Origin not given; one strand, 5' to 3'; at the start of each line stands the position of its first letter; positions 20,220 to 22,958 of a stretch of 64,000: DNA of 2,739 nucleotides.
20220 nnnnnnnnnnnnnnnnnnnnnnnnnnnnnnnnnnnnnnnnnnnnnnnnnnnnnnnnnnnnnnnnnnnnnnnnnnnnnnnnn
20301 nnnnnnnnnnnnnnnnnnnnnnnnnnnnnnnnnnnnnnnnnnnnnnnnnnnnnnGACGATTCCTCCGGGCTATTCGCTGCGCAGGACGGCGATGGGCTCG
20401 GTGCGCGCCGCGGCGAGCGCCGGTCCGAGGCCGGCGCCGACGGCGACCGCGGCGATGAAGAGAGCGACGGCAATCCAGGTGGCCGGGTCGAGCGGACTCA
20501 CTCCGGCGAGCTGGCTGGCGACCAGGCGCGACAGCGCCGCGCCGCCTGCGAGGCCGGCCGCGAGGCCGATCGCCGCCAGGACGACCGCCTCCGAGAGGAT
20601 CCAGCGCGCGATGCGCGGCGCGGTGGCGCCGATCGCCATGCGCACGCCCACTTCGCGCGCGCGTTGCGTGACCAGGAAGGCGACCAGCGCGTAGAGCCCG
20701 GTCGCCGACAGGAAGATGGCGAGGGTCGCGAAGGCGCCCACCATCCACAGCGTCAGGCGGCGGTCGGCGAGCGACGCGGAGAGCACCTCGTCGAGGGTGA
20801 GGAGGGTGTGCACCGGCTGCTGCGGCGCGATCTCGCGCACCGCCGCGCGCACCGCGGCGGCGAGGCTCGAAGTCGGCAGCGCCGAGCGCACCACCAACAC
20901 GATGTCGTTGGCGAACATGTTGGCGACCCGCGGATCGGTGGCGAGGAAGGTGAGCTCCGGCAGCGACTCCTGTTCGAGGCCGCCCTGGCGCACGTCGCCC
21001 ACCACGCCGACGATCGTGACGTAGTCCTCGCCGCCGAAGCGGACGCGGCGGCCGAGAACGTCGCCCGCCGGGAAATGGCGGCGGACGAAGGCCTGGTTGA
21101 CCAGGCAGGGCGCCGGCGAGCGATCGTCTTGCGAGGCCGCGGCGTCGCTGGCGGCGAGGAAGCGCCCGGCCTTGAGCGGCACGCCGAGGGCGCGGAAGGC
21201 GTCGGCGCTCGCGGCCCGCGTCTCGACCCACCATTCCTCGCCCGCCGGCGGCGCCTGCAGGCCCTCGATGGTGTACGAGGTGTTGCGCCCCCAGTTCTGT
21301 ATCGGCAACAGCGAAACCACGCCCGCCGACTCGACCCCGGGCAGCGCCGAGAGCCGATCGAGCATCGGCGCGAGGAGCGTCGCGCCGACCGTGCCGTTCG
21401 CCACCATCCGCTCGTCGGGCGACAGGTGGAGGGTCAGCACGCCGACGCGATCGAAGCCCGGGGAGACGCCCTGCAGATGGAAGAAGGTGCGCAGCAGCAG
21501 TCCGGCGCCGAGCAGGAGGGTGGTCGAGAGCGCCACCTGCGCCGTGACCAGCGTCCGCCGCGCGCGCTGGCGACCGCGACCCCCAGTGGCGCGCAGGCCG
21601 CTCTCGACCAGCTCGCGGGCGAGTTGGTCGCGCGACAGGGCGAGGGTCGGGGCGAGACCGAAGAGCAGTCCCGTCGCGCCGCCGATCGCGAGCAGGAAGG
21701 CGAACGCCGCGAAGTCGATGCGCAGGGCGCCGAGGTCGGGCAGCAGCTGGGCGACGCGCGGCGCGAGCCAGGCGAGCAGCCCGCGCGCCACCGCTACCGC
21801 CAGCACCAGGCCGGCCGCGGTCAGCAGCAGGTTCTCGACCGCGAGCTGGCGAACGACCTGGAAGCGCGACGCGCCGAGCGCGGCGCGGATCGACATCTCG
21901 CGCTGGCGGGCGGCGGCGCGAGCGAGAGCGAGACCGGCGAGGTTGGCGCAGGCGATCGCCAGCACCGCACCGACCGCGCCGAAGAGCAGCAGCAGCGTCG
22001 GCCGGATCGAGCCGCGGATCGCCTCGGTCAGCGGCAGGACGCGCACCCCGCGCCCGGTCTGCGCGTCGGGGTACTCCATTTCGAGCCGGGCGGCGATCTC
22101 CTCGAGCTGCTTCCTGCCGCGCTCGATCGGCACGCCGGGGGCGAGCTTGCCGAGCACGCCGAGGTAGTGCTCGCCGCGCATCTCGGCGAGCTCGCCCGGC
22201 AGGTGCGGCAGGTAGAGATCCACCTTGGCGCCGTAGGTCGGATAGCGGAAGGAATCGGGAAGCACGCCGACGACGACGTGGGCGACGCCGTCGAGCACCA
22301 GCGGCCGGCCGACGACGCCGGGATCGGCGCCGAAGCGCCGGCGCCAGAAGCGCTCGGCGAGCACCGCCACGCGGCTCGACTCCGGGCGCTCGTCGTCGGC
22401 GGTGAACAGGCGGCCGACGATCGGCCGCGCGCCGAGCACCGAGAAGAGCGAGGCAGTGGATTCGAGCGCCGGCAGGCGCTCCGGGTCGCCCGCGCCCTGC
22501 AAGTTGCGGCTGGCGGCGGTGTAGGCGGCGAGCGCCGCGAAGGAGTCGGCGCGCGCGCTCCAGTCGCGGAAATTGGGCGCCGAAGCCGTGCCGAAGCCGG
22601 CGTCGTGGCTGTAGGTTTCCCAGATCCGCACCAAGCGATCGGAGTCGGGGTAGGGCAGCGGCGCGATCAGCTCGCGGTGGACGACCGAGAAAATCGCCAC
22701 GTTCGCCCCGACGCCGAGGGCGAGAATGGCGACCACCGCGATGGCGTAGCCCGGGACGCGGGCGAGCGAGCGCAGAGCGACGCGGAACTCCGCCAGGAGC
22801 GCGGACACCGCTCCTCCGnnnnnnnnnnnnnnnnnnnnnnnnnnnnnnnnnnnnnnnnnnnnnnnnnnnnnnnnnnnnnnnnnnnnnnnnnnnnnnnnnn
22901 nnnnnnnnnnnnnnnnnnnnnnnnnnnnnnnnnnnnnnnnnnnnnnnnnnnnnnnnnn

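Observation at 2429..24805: Super-operon: one MacA-like adaptor, two MacB-type ATPases and eight tandem ADOP permease paralogs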

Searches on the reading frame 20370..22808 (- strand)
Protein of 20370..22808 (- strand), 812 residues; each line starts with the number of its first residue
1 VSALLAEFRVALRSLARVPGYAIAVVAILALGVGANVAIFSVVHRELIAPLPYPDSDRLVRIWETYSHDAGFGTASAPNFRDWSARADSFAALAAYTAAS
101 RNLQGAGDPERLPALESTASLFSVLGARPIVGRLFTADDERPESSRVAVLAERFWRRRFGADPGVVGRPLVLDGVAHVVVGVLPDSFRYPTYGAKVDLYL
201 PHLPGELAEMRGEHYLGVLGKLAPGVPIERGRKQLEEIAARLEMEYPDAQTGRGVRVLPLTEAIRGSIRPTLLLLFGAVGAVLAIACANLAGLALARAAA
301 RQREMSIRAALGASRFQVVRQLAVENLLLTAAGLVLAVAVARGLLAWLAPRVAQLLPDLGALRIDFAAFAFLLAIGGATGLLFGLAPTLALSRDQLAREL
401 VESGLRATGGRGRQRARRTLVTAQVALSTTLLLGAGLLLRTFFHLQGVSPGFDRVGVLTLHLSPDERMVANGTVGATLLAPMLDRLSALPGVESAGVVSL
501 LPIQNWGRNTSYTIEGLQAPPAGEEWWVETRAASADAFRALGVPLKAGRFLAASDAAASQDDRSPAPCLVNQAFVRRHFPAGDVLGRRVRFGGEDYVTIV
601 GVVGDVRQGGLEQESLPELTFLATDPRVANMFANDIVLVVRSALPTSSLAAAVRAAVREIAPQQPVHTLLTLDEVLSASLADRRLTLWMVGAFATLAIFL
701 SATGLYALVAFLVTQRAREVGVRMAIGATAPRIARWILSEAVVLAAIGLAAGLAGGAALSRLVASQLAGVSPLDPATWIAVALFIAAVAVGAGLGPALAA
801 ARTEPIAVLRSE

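Call 6: search_protein_families(library=ncbifam, proteins=[window:20370-22808:-], max_evalue=0.00001)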
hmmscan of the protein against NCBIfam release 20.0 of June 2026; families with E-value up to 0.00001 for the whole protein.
window:20370-22808:- (812 aa): 2 families
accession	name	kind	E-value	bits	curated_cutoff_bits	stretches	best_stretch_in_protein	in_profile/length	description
TIGR03434.1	ADOP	subfamily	1.5e-236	787.4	622.3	1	4-812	1-803/803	ADOP family duplicated permease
NF007826.0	PRK10535.1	equivalog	1.1e-18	66.9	966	2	534-811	373-647/648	macrolide ABC transporter ATP-binding protein/permease MacB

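Call 7: search_protein_families(library=pfam, proteins=[window:20370-22808:-], max_evalue=0.001)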
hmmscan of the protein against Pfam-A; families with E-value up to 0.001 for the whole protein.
window:20370-22808:- (812 aa): 2 families
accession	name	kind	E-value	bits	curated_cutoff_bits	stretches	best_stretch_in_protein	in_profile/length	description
PF12704.14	MacB_PCD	-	2.4e-28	100.3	27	2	26-237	5-206/207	MacB-like periplasmic core domain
PF02687.27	FtsX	-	1.9e-21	76.8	25.5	2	692-805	2-120/120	FtsX-like permease C-terminal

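Call 26: search_solved_structures(query=window:20370-22808:-, max_evalue=0.001)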
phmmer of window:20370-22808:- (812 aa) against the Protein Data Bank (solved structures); distinct sequences matched with E-value up to 0.001: 5.
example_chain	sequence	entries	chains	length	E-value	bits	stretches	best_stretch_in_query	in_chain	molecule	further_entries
5lil_A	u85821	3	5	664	4e-12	48.8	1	538-811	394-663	Macrolide export ATP-binding/permease protein MacB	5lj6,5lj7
5gko_A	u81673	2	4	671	4.3e-12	48.7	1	584-810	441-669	Macrolide export ATP-binding/permease protein MacB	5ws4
5xu1_M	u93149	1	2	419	1.6e-11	46.7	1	640-812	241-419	ABC transporter permeae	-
5nik_J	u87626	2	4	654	1.3e-06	30.6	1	671-810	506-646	Macrolide export ATP-binding/permease protein MacB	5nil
9o9x_C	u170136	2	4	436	3.5e-05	25.8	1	694-812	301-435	ABC transporter permease YtrF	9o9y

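Call 44: find_homologous_proteins(query=window:20370-22808:-, max_evalue=1e-20)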
Query window:20370-22808:- (812 aa): 5426 proteins with E <= 1e-20 among 8000 candidates; the best 120 are listed.
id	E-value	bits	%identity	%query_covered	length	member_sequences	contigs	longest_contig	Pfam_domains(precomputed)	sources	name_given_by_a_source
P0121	0.0e+0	1707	100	100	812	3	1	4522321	PF02687.28,PF12704.15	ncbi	ncbi:MAG: ABC transporter permease [Thermoanaerobaculia bacterium]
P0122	0.0e+0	1033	62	100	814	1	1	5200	PF02687.28,PF12704.15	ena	-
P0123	4.3e-292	989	60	100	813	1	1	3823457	PF02687.28,PF12704.15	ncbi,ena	-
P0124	3.3e-288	977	60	100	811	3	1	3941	PF02687.28,PF12704.15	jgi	jgi:predicted permease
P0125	3.3e-280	950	59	100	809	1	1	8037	PF02687.28,PF12704.15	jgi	jgi:predicted permease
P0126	3.6e-279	947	59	100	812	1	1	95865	PF02687.28,PF12704.15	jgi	jgi:putative ABC transport system permease protein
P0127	1.2e-267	909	56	100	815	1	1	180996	PF02687.28,PF12704.15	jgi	jgi:putative ABC transport system permease protein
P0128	5.5e-267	906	57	99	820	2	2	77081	PF02687.28,PF12704.15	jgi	-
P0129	3.0e-263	894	56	100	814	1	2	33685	PF02687.28,PF12704.15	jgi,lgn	jgi:predicted permease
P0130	7.0e-261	886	57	94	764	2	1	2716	PF02687.28,PF12704.15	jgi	-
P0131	3.4e-259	881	54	100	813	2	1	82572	PF02687.28,PF12704.15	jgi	-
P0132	8.5e-259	879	56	100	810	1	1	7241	PF02687.28,PF12704.15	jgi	jgi:predicted permease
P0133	3.3e-258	877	56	99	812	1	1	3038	PF02687.28,PF12704.15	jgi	jgi:predicted permease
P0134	6.4e-258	876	56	100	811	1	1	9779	PF02687.28,PF12704.15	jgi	-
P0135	3.8e-250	851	54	100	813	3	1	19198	PF02687.28,PF12704.15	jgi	-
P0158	3.1e-186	639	44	100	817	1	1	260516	PF02687.28,PF12704.15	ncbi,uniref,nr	ncbi:ABC transporter permease [Aggregicoccus sp. 17bor-14]|uniref:ABC transporter permease n=1 Tax=M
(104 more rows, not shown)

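Call 47: find_encoding_contigs(protein=P0123, flank=10000, max_places=1)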
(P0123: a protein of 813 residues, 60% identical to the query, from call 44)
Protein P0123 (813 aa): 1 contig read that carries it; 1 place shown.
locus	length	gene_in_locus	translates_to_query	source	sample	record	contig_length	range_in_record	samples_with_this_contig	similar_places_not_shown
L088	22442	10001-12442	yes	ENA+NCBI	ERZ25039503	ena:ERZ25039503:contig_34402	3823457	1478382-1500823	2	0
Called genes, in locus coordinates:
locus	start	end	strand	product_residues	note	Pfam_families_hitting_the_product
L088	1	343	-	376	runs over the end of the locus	PF00476:DNA_pol_A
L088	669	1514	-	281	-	PF02739:5_3_exonuc_N, PF01367:5_3_exonuc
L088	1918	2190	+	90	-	PF04226:Transgly_assoc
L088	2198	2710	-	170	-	PF00994:MoCF_biosynth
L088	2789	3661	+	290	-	PF00491:Arginase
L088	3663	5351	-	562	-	PF00069:Pkinase, PF01636:APH (faint), PF07714:PK_Tyr_Ser-Thr, PF03109:ABC1 (weak)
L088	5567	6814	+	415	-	PF25919:BSH_CusB (weak)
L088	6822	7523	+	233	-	PF00005:ABC_tran, PF02463:SMC_N (weak), PF13304:AAA_21 (faint)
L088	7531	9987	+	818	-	PF12704:MacB_PCD, PF02687:FtsX, PF12704:MacB_PCD, PF02687:FtsX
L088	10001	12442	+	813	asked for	PF12704:MacB_PCD, PF02687:FtsX, PF12704:MacB_PCD, PF02687:FtsX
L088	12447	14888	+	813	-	PF12704:MacB_PCD, PF02687:FtsX, PF12704:MacB_PCD, PF02687:FtsX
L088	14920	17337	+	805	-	PF12704:MacB_PCD, PF02687:FtsX, PF12704:MacB_PCD, PF02687:FtsX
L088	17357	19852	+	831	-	PF12704:MacB_PCD, PF02687:FtsX, PF12704:MacB_PCD, PF02687:FtsX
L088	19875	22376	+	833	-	PF12704:MacB_PCD, PF02687:FtsX, PF12704:MacB_PCD, PF02687:FtsX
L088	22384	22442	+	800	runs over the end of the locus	PF12704:MacB_PCD, PF02687:FtsX, PF12704:MacB_PCD, PF02687:FtsX (weak)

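Call 48: find_encoding_contigs(protein=P0158, flank=10000, max_places=1)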
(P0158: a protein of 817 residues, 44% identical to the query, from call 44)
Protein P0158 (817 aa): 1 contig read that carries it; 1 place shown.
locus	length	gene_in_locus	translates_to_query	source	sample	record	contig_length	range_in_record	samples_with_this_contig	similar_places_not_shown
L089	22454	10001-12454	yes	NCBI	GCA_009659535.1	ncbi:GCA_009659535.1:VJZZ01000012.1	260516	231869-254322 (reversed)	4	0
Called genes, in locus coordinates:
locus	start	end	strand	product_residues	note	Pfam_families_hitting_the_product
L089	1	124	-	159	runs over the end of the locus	PF04542:Sigma70_r2, PF08281:Sigma70_r4_2 (weak)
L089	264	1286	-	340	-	PF02547:Queuosine_synth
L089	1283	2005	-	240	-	PF00106:adh_short, PF01370:Epimerase (weak), PF08659:KR, PF13561:adh_short_C2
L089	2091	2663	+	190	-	PF12844:HTH_19 (weak), PF13560:HTH_31, PF01381:HTH_3, PF13443:HTH_26, PF07883:Cupin_2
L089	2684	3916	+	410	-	PF03594:BenE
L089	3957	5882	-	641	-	PF16177:ACAS_N, PF00501:AMP-binding, PF13193:AMP-binding_C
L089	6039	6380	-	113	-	-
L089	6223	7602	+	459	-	PF00478:IMPDH, PF03060:NMO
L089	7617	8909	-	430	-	PF12679:ABC2_membrane_2, PF12698:ABC2_membrane_3, PF01061:ABC2_membrane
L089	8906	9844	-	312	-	PF00005:ABC_tran, PF13304:AAA_21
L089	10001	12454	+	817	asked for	PF12704:MacB_PCD, PF02687:FtsX, PF12704:MacB_PCD, PF02687:FtsX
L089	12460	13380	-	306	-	PF01047:MarR, PF12802:MarR_2, PF22381:Staph_reg_Sar_Rot (weak), PF13480:Acetyltransf_6 (weak), PF00583:Acetyltransf_1, PF13673:Acetyltransf_10, PF13508:Acetyltransf_7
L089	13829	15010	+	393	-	PF00672:HAMP, PF00512:HisKA, PF02518:HATPase_c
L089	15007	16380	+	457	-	PF00072:Response_reg, PF00158:Sigma54_activat, PF14532:Sigma54_activ_2, PF07728:AAA_5, PF25601:AAA_lid_14, PF02954:HTH_8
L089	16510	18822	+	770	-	-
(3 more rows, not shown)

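Call 50: predict_structure(alignment_id=A2)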
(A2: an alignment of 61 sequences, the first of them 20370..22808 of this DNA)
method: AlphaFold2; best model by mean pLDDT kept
length: 812 residues; sequences in the alignment: 61
mean_pLDDT: 88.7   pTM: 0.83
mean pLDDT of the five models: 88.7, 87.0, 85.8, 85.5, 84.5
residues with pLDDT >= 90: 442; 70-90: 333; 50-70: 35; < 50: 2
segments of 3 or more residues with pLDDT < 50: none
pLDDT, mean of each block of 10 residues (from residue 1): 85 88 90 89 81 93 92 93 97 94 86 95 96 96 93 94 96 93 91 87 83 91 97 97 93 94 85 86 89 82 81 84 89 93 90 72 84 83 74 59 54 83 93 93 92 94 85 89 95 95 78 90 88 94 96 81 85 95 93 84 93 92 89 90 92 93 89 91 85 90 86 84 90 92 94 93 89 95 94 91 86 64
secondary structure, 60 per line:
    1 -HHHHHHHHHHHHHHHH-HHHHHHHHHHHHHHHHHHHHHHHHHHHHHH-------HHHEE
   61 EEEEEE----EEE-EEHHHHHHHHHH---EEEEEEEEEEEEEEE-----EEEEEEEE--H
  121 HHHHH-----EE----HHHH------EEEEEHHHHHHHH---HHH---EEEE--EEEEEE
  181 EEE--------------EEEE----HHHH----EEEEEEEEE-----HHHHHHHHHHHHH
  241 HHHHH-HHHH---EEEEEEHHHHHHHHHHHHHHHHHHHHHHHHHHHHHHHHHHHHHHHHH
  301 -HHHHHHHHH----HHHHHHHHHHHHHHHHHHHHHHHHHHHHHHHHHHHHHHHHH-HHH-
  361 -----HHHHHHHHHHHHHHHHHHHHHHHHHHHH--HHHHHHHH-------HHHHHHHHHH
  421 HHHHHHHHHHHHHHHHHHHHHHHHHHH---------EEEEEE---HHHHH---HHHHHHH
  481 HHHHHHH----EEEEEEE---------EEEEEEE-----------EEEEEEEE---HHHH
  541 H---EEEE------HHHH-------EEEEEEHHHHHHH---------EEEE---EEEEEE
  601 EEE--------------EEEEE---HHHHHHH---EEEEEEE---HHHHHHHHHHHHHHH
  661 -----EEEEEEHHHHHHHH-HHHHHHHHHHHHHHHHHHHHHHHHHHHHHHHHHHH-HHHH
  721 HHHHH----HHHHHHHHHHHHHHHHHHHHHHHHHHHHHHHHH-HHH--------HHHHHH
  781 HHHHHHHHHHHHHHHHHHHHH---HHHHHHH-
elements in order (helices of 4 or more, strands of 3 or more residues): H2-17 H19-48 E59-66 E71-73 H77-86 E90-104 E110-117 H120-125 H137-140 E147-151 H152-159 E169-172 E175-183 E198-201 H206-209 E214-222 H228-245 H247-250 E254-259 H260-300 H302-310 H315-355 H366-393 H396-403 H411-447 E457-462 H466-470 H474-487 E492-498 E508-514 E526-533 H537-541 E545-548 H555-558 E566-571 H572-578 E588-591 E595-603 E618-622 H626-632 E636-642 H646-660 E666-671 H672-679 H681-715 H717-725 H730-762 H775-801 H805-811

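Call 52: fold_search(model_id=the predicted structure, library=pdb)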
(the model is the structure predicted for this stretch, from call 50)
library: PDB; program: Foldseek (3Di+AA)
matches with E <= 10: 271; with E <= 0.001: 170
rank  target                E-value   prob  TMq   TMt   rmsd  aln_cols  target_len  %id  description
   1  9ge6_A                4.8e-17  1.00  0.41  0.41  12.9       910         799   14  Structure of E. coli YbbAP (released 2025-05-28)
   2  9ge7_A                7.5e-16  1.00  0.39  0.39  13.6       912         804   14  Structure of E. coli YbbAP with bound ATP analogue (released 2025-05-28)
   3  5gko_A                2.8e-14  1.00  0.38  0.47   9.0       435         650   18  Crystal structure of tripartite-type ABC transporter, MacB from Acinetobacter baumannii (released 2017-11-15)
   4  5lil_A                9.4e-13  1.00  0.26  0.33  10.7       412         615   16  Structure of Aggregatibacter actinomycetemcomitans MacB bound to ATPyS (P21) (released 2017-11-15)
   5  5lj7_B                8.9e-12  1.00  0.23  0.29  11.8       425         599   18  Structure of Aggregatibacter actinomycetemcomitans MacB bound to ATP (P21) (released 2017-11-15)
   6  5lj6                  1.1e-11  1.00  0.27  0.34   9.7       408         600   15  Structure of Aggregatibacter actinomycetemcomitans MacB bound to ATPyS (P6522) (released 2017-11-15)
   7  5xu1_M                1.3e-11  1.00  0.32  0.57   7.4       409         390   16  Structure of a non-canonical ABC transporter from Streptococcus pneumoniae R6 (released 2018-01-24)
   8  5lil_B                1.3e-11  1.00  0.23  0.29  12.2       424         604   18  Structure of Aggregatibacter actinomycetemcomitans MacB bound to ATPyS (P21) (released 2017-11-15)
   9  5nik_J                1.9e-11  1.00  0.30  0.37   9.7       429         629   19  Structure of the MacAB-TolC ABC-type tripartite multidrug efflux pump (released 2017-05-24)
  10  5lj7_A                2.0e-10  1.00  0.26  0.34  10.1       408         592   15  Structure of Aggregatibacter actinomycetemcomitans MacB bound to ATP (P21) (released 2017-11-15)
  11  9rld_E                9.5e-10  1.00  0.28  0.46  10.2       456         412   12  LolCDE complex with Lpp lipoprotein (released 2026-01-21)
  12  9rlc_E                1.2e-09  1.00  0.28  0.47  10.1       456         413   11  LolCDE complex with Lpp lipoprotein (released 2026-01-21)
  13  5xu1_S                2.1e-09  1.00  0.30  0.52   8.4       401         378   17  Structure of a non-canonical ABC transporter from Streptococcus pneumoniae R6 (released 2018-01-24)
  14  8s5g_A                1.1e-08  1.00  0.34  0.41  13.7       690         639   11  BceABS nucleotide-free state (released 2025-09-03)
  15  9gvk_C                1.2e-08  1.00  0.23  0.42  11.5       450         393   16  Cryo-EM structure of endogenous ATP-bound LolCDE with LolD-E171Q mutations in nanodiscs (released 2025-01-08)
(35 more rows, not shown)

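Call 79: search_protein_representatives(protein=window:20370-22808:-)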
Query: 812 residues. Proteins with E-value up to 0.001 (for the whole library): 242024; up to 1e-10: 140987; up to 1e-30: 55367. The best 150 are listed.
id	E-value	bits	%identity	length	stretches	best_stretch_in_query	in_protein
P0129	9.7e-264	894.0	56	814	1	3-812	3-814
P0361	3.7e-184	630.9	44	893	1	2-811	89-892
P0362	1.8e-181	622.0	44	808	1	1-812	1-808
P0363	1.3e-180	619.1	41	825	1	6-812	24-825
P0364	2.6e-179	614.8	44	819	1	7-812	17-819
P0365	1.2e-168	579.6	40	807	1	1-812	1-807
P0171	1.8e-168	579.0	43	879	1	5-812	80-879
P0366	4.5e-166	571.1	42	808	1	2-812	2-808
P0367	6.5e-166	570.6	40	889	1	4-812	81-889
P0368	1.1e-165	569.8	41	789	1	4-812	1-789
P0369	1.1e-165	569.8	53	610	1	206-810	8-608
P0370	5.5e-163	560.9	45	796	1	3-810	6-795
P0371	2.9e-162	558.5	42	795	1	1-811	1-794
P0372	6.9e-162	557.2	38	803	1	5-812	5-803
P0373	1.7e-161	556.0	40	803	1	1-812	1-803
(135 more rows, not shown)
